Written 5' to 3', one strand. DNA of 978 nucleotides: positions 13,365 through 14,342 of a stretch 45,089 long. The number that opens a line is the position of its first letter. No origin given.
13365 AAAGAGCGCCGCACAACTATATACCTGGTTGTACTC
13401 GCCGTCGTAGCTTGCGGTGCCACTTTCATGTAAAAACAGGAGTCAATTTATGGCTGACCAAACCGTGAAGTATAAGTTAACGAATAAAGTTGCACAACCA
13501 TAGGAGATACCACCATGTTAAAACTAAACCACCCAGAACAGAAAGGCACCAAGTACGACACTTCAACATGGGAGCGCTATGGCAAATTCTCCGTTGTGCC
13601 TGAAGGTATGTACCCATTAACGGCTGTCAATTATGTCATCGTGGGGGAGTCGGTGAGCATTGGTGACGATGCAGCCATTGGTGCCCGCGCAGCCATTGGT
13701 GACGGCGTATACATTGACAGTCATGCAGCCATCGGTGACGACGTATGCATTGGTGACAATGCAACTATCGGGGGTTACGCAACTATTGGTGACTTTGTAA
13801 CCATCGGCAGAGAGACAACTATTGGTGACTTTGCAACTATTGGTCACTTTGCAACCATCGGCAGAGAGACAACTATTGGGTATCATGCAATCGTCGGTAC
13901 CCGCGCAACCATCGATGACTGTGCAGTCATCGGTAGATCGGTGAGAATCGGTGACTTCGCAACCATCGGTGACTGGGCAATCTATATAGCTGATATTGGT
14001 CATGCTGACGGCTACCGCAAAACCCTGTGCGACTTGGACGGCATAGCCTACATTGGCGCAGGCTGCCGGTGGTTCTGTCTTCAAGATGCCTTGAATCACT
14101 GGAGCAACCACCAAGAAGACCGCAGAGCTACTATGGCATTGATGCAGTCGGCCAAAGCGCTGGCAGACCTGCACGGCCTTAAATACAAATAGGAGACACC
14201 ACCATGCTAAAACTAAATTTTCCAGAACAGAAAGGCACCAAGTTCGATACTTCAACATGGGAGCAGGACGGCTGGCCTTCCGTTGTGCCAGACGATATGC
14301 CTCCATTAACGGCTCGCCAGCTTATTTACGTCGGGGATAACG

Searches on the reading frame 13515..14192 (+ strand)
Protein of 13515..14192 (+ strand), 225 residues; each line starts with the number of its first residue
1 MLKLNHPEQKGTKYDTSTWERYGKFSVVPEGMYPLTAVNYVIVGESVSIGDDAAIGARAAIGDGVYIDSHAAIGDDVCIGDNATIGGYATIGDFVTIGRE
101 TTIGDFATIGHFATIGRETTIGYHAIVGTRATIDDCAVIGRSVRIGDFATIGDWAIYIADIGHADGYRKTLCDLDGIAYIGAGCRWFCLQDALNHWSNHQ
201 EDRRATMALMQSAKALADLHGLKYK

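Call 58: search_protein_families(library=phrogs, proteins=[window:13515-14192:+], max_evalue=0.00001)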
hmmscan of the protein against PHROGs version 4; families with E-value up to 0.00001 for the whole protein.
window:13515-14192:+ (225 aa): 5 families
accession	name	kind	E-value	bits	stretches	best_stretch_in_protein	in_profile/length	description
phrog_5353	-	unknown function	2e-26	94.1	1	41-153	33-157/256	-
phrog_2154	-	unknown function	2.5e-10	41.1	0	64-141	94-173/185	-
phrog_36281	-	unknown function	1.1e-09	39.1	1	46-114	153-221/290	-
phrog_5070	-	unknown function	3.5e-06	27.6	1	49-156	55-163/182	-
phrog_7964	-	unknown function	3.5e-06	27.1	1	48-155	89-196/269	-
